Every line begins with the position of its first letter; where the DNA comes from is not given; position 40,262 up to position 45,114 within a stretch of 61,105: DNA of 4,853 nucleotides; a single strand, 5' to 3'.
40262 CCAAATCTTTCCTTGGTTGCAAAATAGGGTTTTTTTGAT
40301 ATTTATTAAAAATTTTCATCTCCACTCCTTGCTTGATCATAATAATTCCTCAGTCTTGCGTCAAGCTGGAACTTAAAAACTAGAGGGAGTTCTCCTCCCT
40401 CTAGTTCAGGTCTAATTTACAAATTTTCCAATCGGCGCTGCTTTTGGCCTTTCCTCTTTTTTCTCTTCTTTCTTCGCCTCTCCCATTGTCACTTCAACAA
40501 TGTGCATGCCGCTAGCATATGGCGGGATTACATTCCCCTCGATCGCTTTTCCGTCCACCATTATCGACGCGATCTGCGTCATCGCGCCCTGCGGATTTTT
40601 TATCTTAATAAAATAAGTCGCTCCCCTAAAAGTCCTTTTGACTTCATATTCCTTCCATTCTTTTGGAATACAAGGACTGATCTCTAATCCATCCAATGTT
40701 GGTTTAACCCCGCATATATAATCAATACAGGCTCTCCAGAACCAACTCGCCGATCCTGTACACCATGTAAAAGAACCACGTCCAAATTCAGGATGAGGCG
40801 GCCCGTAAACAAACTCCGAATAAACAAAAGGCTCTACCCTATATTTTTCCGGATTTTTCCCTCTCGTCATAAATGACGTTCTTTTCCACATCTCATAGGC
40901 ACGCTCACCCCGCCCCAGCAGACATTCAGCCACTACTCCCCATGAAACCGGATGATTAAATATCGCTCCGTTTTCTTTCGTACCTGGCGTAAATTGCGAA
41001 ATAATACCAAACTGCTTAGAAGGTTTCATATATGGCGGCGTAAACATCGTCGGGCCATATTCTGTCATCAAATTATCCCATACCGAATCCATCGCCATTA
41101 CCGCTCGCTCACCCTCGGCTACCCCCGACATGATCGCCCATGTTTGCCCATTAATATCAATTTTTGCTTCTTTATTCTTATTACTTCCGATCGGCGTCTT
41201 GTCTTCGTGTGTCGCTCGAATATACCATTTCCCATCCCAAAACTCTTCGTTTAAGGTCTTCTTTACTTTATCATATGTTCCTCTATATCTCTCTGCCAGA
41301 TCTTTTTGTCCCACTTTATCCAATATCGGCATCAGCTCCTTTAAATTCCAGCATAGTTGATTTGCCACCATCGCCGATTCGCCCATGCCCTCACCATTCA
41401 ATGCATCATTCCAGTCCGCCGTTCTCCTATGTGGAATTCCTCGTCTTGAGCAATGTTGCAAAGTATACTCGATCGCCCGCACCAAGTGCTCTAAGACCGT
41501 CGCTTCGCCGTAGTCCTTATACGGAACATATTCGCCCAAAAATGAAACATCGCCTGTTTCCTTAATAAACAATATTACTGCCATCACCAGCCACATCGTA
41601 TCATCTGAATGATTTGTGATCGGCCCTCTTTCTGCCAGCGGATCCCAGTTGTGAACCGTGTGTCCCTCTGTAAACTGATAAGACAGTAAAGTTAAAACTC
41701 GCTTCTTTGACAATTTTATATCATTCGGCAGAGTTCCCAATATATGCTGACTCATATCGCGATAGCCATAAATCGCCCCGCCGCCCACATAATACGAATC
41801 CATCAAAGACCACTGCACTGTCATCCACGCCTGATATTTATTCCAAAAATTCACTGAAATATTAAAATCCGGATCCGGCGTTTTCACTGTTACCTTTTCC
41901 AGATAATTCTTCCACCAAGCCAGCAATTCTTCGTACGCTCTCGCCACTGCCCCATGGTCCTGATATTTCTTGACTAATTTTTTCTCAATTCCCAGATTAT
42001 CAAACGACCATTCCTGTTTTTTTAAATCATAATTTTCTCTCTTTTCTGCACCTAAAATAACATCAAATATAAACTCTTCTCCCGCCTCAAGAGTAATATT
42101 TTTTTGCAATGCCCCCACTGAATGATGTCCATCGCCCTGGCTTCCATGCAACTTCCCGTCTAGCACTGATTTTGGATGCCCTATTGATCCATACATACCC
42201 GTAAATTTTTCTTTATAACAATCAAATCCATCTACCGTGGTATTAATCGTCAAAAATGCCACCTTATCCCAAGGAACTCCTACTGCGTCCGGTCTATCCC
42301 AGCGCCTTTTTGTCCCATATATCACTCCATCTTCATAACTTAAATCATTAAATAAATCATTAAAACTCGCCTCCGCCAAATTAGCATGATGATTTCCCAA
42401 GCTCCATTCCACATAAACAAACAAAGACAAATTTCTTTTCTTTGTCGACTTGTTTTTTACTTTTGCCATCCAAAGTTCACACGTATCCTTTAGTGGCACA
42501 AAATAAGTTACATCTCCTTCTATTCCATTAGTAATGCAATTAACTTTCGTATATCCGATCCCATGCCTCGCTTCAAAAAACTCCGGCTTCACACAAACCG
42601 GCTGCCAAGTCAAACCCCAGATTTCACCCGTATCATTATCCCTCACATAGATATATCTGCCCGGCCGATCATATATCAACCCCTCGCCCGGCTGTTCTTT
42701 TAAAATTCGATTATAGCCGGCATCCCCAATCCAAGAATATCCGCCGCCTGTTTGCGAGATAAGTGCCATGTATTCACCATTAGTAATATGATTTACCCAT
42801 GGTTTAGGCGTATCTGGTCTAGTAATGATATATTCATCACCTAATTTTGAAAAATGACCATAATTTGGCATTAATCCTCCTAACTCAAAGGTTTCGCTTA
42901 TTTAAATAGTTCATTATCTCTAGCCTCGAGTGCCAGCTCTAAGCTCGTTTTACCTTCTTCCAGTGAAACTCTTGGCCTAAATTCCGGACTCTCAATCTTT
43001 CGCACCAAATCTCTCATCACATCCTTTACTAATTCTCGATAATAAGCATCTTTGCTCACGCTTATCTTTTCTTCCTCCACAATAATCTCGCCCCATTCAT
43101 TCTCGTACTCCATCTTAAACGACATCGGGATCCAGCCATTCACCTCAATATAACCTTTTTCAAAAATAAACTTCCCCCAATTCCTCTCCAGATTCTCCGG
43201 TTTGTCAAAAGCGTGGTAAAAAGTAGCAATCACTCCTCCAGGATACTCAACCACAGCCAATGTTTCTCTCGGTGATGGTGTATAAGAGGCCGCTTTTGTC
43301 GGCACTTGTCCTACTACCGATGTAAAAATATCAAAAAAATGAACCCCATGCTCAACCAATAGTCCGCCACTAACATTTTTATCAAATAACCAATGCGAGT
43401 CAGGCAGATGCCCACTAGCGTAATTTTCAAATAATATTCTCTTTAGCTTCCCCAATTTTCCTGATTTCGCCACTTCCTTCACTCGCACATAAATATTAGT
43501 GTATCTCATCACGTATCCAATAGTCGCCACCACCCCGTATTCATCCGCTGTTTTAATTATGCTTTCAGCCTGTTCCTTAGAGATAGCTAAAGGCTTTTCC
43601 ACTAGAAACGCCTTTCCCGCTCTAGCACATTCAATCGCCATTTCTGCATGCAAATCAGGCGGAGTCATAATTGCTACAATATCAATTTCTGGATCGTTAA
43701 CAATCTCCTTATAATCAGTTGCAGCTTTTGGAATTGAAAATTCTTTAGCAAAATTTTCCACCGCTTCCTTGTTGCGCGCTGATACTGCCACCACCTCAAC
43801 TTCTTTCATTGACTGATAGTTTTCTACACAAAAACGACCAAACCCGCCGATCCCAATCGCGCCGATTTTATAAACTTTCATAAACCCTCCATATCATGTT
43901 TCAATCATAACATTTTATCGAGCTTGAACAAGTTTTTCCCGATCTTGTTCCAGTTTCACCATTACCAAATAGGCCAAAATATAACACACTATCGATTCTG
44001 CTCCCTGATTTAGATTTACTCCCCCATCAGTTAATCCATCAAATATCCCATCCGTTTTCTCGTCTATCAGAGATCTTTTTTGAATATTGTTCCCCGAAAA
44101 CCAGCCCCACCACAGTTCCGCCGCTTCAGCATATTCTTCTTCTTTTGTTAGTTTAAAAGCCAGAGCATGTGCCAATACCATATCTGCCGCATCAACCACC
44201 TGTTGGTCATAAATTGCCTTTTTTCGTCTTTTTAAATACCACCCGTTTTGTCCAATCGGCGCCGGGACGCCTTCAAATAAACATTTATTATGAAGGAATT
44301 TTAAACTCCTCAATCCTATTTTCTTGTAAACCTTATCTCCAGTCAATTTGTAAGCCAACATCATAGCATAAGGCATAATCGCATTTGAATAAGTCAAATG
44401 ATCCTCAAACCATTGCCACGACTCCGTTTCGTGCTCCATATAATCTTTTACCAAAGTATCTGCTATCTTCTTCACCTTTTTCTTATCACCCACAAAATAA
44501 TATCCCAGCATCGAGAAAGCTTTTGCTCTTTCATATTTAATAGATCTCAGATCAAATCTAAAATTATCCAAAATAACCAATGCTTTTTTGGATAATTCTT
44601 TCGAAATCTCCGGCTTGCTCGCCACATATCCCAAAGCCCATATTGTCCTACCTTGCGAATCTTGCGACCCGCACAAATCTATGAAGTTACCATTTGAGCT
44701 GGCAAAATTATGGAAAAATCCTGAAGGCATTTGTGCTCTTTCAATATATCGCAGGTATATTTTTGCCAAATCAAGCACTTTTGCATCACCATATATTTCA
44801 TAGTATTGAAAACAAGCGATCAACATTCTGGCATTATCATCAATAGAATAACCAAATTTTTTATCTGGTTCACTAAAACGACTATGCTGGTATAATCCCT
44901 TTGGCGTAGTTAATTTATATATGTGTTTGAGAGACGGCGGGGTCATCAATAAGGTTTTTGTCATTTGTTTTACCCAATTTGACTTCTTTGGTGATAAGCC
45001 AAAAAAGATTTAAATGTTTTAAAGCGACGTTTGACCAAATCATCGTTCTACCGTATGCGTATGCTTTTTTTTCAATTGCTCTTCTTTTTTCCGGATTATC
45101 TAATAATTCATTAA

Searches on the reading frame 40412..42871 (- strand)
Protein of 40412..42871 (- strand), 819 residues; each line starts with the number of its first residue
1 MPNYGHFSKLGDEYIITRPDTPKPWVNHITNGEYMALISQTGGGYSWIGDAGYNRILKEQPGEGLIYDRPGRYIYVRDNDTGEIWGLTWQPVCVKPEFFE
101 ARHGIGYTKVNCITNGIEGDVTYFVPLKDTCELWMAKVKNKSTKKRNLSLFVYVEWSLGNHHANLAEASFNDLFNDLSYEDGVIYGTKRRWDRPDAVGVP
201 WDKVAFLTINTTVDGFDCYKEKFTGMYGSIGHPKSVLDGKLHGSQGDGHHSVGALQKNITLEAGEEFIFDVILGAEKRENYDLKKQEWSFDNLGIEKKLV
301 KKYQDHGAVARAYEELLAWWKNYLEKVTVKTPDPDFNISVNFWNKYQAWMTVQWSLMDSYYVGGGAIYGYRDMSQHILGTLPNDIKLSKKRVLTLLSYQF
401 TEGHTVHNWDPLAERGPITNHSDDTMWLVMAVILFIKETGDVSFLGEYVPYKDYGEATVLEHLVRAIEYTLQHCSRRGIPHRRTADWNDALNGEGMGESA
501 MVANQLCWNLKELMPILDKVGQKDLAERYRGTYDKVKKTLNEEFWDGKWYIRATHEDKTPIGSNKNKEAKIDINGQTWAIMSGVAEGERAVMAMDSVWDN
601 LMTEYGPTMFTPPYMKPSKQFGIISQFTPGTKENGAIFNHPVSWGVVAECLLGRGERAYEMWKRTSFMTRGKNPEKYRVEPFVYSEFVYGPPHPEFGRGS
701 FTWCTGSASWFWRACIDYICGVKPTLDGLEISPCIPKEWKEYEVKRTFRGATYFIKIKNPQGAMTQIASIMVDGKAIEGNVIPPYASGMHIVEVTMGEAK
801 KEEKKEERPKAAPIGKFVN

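Call 8: search_protein_families(library=pfam, proteins=[window:40412-42871:-], max_evalue=0.001)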
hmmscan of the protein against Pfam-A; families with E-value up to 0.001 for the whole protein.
window:40412-42871:- (819 aa): 3 families
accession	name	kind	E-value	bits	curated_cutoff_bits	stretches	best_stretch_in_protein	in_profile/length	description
PF17167.11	Glyco_hydro_94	-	4.2e-116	388.5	27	1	319-721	1-420/420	Glycosyl hydrolase 94 superfamily, catalytic domain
PF06165.18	GH94_b-supersand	-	2.3e-67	227.6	23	1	22-274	1-251/251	Glycosyl hydrolase 94, supersandwich domain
PF03633.20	Glyco_hydro_65C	-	0.00049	20.3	22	0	727-758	6-37/62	Glycosyl hydrolase family 65, C-terminal domain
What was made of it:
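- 40412..42871 (-): GH94 disaccharide phosphorylase. Pfam E 4e-116 (call 8).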

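Call 34: search_protein_families(library=ncbifam, proteins=[window:40412-42871:-], max_evalue=0.00001)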
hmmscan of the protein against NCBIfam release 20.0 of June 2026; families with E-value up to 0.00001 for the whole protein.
window:40412-42871:- (819 aa): 0 families

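Call 90: search_solved_structures(query=window:40412-42868:-, max_evalue=1e-10)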
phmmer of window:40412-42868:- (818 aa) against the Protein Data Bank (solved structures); distinct sequences matched with E-value up to 1e-10: 20.
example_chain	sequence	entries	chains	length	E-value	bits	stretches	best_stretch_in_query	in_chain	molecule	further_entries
1v7v_A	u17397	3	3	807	6.7e-143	481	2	420-789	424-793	chitobiose phosphorylase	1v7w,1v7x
8ho9_A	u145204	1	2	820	1.1e-141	477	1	3-796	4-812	Cellobiose phosphorylase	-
8hob_A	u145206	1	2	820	1.5e-141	476.6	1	3-796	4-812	Cellobiose phosphorylase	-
3qde_A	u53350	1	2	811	5.4e-141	474.7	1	3-796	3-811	Cellobiose phosphorylase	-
8ho7_A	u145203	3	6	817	1.7e-140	473.1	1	3-795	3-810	Cellobiose phosphorylase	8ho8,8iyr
8bou_A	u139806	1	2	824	1.6e-129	436.8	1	2-783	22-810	N,N'-diacetylchitobiose phosphorylase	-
2cqs_A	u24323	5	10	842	4.8e-129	435.2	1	2-793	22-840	Cellobiose Phosphorylase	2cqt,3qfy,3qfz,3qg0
3s4c_A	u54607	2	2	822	5.8e-129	434.9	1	2-789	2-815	Lactose Phosphorylase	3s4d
3rrs_A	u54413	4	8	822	8.3e-129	434.4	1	2-789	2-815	Cellobiose phosphorylase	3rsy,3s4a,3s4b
3afj_A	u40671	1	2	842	3.6e-128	432.3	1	2-793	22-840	Cellobiose Phosphorylase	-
3act_A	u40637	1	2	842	5e-128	431.8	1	2-793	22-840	Cellobiose Phosphorylase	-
3acs_A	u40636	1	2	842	6.3e-128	431.5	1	2-793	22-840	Cellobiose Phosphorylase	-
8rf9_A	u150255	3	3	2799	8.4e-108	364.9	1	3-773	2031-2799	Cyclic beta 1-2 glucan synthetase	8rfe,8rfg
8rf0_A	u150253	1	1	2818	8.5e-108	364.9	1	3-773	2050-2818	Cyclic beta-(1,2)-glucan synthase NdvB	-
4zle_A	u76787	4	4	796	1.1e-62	215.6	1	309-787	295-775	Putative b-glycan phosphorylase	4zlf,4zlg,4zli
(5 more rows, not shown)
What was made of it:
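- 40412..42871 (-): PDB chitobiose and cellobiose phosphorylases, E about 1e-143 (call 90).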

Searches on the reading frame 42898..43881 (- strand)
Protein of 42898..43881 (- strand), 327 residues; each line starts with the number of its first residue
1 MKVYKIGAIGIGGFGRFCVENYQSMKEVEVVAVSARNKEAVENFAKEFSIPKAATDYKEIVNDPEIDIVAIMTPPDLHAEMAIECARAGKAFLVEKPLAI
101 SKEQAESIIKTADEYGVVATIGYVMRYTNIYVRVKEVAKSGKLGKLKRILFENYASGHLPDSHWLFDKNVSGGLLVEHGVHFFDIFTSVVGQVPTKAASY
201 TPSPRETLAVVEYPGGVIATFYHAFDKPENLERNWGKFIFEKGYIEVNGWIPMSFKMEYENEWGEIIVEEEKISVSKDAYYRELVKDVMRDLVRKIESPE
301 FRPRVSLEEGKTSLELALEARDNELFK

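Call 8: search_protein_families(library=pfam, proteins=[window:42898-43881:-], max_evalue=0.001)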
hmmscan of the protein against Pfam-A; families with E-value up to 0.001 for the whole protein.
window:42898-43881:- (327 aa): 5 families
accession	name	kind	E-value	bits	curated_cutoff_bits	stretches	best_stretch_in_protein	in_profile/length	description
PF01408.29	GFO_IDH_MocA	-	6.6e-28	98.2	24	1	5-123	2-120/120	Oxidoreductase family, NAD-binding Rossmann fold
PF22725.1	GFO_IDH_MocA_C3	-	3.8e-10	40.3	27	1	131-245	1-123/124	GFO/IDH/MocA C-terminal domain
PF02894.22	GFO_IDH_MocA_C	-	1e-07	32.4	22.9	1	138-221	4-99/218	Oxidoreductase family, C-terminal alpha/beta domain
PF03447.22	NAD_binding_3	-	7.1e-05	23.9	24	1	10-116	1-110/116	Homoserine dehydrogenase, NAD binding domain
PF03807.23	F420_oxidored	-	0.00012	23.1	21.6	1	5-71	1-67/94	NADP oxidoreductase coenzyme F420-dependent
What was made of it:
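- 42898..43881 (-): GFO/IDH/MocA sugar oxidoreductase. Pfam (call 8).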

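Call 34: search_protein_families(library=ncbifam, proteins=[window:42898-43881:-], max_evalue=0.00001)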
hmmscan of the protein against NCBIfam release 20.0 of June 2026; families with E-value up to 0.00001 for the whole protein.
window:42898-43881:- (327 aa): 9 families
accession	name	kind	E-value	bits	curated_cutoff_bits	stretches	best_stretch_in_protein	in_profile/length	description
TIGR04380.1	myo_inos_iolG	equivalog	5.6e-33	114.2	355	1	4-195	2-190/330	inositol 2-dehydrogenase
NF040723.1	UDP-GlcNAcDh_Arch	equivalog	2.9e-31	109.1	450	1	5-150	2-145/302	UDP-N-acetylglucosamine 3-dehydrogenase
NF052479.1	LevoglcsnDh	equivalog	9.8e-26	90.3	650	1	33-196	41-208/386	levoglucosan dehydrogenase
NF008607.0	PRK11579.1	subfamily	1e-16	60.9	330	1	17-191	19-190/346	oxidoreductase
NF052679.1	InsChiInosDhIolG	equivalog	2.4e-16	59.7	540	1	5-145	4-147/343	bifunctional inositol 2-dehydrogenase/D-chiro-inositol 1-dehydrogenase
NF007574.0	PRK10206.1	equivalog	2.8e-16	59.5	352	1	26-192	26-189/345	oxidoreductase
NF041392.1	XylDh_Gfo6_Halo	equivalog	2.6e-15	56.1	350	1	26-207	40-229/350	D-xylose 1-dehydrogenase Gfo6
NF058563.1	BT_2159_fam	equivalog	3.2e-15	56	650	1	5-185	2-178/350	disaccharide 3-dehydrogenase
NF058561.1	BT_2158_fam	equivalog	4.7e-13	48.5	750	1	5-149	37-180/487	glycoside 3-dehydrogenase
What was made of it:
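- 42898..43881 (-): The best NCBIfam hits are IolG-like and UDP-GlcNAc 3-dehydrogenase-like, both below cutoff (call 34).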

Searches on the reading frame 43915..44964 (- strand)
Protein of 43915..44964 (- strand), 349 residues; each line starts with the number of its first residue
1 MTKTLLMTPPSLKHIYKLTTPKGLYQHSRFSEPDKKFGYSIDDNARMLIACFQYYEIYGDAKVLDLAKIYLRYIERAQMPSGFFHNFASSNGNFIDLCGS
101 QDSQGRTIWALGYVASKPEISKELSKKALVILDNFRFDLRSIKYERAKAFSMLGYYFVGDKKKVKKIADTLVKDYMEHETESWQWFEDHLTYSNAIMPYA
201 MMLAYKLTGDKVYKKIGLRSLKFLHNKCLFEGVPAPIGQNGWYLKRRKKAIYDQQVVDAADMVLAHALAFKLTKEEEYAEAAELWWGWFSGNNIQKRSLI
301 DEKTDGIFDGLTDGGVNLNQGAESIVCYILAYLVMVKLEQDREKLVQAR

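Call 8: search_protein_families(library=pfam, proteins=[window:43915-44964:-], max_evalue=0.001)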
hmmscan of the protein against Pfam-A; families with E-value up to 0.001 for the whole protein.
window:43915-44964:- (349 aa): 3 families
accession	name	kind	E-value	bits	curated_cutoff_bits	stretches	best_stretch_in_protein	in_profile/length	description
PF07944.18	Beta-AFase-like_GH127_cat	-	5.8e-06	26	24.9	1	46-286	62-255/376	Beta-L-arabinofuranosidase, GH127 catalytic domain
PF03663.20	Glyco_hydro_76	-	8.5e-05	22.7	25.9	0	263-312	161-204/366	Glycosyl hydrolase family 76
PF07470.19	Glyco_hydro_88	-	8.5e-05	22.1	26.6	0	165-288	3-105/352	Glycosyl Hydrolase Family 88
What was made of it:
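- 43915..44964 (-): Six-hairpin (alpha/alpha)6 glycosidase-like protein, overlapping GT4. Weak GH127/GH76/GH88 hits (call 8).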

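Call 29: search_protein_families(library=padloc, proteins=[window:43915-44964:-], max_evalue=0.1)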
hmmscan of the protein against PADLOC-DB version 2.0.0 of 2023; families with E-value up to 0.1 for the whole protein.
window:43915-44964:- (349 aa): 0 families

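Call 34: search_protein_families(library=ncbifam, proteins=[window:43915-44964:-], max_evalue=0.00001)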
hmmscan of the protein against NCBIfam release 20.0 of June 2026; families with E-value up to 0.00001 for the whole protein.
window:43915-44964:- (349 aa): 0 families

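Call 37: search_solved_structures(query=window:43915-44964:-, max_evalue=0.1)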
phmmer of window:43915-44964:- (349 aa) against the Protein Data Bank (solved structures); distinct sequences matched with E-value up to 0.1: 3.
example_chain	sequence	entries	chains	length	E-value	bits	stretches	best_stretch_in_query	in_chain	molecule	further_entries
7tem_A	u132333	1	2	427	1.1e-07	34.6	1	191-343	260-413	Putative exported protein YPO2471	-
8w91_b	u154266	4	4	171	0.049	16.1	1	142-192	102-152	Ferritin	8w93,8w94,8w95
7vt2_A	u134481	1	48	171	0.093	15.2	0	142-192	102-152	Ferritin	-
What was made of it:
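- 43915..44964 (-): PDB 7tem, E 1e-7 (call 37).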
